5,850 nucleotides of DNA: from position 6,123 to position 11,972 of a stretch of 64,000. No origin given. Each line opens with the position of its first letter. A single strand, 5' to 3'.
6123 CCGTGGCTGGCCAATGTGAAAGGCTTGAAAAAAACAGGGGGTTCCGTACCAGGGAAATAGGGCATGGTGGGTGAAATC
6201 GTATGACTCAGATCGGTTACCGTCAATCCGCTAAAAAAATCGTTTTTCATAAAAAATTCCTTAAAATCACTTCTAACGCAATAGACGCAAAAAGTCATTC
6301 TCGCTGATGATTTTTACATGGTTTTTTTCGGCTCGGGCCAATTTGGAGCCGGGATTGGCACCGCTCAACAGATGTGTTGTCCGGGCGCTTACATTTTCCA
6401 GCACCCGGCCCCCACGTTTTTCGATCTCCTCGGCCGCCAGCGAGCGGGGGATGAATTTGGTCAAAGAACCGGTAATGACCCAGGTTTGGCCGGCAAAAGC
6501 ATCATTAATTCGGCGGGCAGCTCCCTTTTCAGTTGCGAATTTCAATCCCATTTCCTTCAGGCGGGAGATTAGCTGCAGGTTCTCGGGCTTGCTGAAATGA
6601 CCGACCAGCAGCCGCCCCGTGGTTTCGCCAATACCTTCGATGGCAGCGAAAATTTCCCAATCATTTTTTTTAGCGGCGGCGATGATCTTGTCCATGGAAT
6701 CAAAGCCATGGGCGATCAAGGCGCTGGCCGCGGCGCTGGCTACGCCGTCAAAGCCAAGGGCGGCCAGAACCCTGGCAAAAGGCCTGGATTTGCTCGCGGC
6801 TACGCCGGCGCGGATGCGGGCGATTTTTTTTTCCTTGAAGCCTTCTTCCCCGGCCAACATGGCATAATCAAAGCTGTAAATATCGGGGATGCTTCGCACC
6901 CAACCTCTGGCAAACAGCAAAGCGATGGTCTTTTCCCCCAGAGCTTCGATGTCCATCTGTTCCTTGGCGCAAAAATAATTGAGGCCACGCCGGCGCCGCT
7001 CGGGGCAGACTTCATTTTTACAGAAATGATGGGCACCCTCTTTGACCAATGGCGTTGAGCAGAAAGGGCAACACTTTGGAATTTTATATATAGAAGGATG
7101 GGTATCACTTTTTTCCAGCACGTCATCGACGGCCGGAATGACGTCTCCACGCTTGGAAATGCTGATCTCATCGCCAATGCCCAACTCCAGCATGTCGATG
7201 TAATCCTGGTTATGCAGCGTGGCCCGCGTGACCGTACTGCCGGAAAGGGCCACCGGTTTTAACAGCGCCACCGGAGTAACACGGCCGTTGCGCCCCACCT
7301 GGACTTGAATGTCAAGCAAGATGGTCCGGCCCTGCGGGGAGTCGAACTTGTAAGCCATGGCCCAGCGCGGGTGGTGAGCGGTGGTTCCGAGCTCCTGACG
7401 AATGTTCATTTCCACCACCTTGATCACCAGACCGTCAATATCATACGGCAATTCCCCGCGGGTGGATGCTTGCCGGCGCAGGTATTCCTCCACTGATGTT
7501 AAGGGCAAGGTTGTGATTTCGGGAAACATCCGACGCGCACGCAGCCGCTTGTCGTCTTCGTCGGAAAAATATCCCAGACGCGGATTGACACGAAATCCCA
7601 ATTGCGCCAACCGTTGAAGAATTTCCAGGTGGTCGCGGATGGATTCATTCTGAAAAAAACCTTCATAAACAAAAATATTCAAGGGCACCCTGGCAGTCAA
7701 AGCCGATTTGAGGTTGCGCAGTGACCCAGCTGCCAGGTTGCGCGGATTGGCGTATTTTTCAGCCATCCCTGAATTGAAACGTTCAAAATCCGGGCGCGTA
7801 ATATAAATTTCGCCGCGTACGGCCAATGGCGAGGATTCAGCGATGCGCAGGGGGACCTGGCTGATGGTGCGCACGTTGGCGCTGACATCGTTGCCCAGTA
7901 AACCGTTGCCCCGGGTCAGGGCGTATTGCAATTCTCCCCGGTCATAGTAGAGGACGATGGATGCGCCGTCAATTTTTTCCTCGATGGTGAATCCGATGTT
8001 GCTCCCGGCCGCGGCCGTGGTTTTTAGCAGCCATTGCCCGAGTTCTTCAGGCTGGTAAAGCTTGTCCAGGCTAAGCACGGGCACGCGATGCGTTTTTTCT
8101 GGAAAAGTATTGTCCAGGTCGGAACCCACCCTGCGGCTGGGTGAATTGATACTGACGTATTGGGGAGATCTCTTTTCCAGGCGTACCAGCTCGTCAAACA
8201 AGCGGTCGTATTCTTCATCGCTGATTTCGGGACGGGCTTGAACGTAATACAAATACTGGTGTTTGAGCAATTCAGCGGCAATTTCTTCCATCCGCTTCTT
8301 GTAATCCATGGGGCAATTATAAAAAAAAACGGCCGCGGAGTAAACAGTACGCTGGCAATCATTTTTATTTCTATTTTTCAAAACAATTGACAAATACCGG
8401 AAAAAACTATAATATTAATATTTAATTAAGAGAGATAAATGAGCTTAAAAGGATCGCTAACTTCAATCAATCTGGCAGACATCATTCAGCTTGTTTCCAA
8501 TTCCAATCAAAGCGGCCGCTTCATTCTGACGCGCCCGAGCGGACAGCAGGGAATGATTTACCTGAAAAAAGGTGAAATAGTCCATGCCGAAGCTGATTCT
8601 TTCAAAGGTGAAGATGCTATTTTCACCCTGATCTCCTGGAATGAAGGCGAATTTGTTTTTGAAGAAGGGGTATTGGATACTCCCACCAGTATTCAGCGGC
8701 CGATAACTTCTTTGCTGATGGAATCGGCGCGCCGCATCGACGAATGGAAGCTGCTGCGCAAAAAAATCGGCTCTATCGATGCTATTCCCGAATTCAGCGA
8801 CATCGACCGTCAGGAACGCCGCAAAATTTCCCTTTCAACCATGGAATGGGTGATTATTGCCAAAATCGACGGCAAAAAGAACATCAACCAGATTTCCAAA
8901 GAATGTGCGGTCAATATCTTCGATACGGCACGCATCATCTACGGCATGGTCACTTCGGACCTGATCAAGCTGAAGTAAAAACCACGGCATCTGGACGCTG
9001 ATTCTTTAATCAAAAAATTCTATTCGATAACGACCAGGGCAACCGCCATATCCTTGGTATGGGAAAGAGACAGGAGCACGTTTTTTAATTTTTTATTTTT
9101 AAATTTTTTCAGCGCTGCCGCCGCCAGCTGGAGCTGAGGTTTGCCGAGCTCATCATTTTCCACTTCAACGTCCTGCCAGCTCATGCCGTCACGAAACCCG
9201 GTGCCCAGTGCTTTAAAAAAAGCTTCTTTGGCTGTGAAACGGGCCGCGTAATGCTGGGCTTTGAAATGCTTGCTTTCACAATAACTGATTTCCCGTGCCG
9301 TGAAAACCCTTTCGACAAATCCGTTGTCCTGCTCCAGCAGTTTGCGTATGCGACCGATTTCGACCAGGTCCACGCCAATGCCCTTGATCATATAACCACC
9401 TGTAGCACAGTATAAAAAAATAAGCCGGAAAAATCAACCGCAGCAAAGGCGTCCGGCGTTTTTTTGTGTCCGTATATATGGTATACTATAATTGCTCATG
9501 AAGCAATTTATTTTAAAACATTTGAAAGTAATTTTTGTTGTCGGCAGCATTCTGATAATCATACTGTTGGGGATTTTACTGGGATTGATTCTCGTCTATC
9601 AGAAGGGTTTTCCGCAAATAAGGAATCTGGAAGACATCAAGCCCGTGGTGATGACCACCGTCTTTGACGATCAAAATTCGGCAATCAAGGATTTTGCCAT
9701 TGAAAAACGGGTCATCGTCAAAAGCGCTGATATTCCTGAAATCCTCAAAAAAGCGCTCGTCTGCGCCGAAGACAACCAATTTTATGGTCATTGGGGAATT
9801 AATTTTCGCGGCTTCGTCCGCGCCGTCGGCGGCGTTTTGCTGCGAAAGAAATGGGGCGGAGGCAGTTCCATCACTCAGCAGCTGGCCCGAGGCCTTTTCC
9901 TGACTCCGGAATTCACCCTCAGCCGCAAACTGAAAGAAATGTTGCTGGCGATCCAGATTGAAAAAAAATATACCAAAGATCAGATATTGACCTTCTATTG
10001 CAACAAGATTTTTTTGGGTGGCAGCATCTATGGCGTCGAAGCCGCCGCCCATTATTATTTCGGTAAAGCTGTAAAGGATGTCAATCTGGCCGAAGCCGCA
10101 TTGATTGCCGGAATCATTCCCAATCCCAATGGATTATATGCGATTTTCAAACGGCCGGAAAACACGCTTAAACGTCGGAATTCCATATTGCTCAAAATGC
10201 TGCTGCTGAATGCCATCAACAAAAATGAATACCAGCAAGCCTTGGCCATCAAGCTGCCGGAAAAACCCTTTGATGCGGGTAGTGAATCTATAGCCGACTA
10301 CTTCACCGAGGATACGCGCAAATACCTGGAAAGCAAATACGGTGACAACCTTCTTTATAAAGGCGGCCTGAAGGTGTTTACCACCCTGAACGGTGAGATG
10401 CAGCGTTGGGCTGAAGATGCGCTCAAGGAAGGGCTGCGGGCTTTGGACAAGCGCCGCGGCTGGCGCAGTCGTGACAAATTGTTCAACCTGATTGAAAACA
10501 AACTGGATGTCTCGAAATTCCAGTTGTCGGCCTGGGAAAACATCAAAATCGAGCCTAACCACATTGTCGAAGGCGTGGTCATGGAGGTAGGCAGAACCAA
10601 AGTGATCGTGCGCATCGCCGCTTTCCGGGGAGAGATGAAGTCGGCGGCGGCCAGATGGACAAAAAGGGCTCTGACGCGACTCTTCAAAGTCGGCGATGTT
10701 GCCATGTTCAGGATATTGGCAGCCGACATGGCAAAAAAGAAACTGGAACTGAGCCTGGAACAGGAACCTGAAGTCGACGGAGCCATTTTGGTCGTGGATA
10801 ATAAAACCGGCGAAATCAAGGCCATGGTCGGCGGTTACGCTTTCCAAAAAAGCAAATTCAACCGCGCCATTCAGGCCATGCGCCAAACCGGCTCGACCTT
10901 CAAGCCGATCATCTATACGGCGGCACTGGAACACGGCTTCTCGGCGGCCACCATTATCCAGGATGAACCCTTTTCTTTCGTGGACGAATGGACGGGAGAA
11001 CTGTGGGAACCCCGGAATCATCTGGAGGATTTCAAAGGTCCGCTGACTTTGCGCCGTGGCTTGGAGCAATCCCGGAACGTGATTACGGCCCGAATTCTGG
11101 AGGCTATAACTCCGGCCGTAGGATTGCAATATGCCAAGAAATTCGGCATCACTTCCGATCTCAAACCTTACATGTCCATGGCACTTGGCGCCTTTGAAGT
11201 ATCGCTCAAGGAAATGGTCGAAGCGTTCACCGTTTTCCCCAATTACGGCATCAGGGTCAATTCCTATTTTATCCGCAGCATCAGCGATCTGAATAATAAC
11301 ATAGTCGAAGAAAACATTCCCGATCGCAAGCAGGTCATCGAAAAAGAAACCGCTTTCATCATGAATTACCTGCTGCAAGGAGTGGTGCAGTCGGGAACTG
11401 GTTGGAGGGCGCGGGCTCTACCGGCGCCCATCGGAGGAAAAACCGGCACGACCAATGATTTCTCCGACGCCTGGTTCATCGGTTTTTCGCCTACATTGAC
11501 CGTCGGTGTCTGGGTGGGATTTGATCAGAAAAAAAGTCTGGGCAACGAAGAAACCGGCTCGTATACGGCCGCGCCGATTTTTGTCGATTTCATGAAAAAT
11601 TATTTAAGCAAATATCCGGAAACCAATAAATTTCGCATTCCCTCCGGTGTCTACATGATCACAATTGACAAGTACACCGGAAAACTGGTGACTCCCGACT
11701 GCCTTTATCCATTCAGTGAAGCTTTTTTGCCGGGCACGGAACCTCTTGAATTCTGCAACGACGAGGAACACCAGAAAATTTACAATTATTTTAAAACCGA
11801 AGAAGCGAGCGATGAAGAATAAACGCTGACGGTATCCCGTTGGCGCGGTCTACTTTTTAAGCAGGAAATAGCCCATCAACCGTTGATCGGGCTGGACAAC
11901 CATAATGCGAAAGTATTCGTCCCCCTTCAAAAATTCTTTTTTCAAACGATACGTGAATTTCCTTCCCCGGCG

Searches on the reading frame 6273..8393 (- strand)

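Call 92: search_protein_families(library=pfam, proteins=[window:6273-8393:-], max_evalue=0.00001)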
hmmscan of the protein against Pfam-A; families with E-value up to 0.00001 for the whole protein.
window:6273-8393:- (706 aa): 4 families
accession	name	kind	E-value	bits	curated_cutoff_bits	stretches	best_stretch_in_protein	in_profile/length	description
PF01653.23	DNA_ligase_aden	-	1.7e-67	228.1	27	1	95-351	2-251/253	NAD-dependent DNA ligase adenylation domain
PF03120.22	DNA_ligase_OB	-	4.5e-28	97.4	32.9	1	357-431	2-76/79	NAD-dependent DNA ligase OB-fold domain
PF22745.1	Nlig-Ia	-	8.5e-09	36.4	27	1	35-82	6-53/92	DNA ligase-like, N-terminal NAD+-binding domain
PF14520.12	HHH_5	-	2.8e-06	28.2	27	0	549-594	8-49/57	Helix-hairpin-helix domain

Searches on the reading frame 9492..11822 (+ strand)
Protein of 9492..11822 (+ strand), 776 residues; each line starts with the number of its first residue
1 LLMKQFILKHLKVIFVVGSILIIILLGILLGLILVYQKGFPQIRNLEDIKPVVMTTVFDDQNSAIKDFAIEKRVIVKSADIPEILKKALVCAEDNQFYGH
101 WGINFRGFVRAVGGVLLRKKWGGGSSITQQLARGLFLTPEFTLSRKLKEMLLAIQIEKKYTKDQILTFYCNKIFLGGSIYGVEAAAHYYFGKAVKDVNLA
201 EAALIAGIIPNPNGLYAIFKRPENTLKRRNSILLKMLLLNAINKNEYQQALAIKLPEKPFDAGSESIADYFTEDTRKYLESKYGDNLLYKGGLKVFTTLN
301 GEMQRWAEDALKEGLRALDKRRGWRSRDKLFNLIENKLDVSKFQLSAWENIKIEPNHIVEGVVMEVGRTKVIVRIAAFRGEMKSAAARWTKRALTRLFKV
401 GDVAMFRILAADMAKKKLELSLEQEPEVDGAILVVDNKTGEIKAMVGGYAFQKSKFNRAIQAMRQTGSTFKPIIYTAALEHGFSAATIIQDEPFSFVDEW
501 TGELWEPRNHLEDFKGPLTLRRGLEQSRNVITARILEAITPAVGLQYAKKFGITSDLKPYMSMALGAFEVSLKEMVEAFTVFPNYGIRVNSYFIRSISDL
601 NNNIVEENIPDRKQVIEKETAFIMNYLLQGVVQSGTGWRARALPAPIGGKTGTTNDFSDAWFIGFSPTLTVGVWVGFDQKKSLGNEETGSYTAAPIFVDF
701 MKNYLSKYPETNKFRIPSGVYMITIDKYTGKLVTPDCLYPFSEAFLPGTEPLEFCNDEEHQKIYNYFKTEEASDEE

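Call 92: search_protein_families(library=pfam, proteins=[window:9492-11822:+], max_evalue=0.00001)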
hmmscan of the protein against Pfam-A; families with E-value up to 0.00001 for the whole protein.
window:9492-11822:+ (776 aa): 2 families
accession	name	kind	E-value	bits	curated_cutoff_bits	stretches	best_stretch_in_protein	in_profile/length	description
PF00912.28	Transgly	-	5.1e-55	186.1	27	1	65-236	5-177/178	Transglycosylase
PF00905.27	Transpeptidase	-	7.1e-36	124.4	22.1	1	430-702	1-299/299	Penicillin binding protein transpeptidase domain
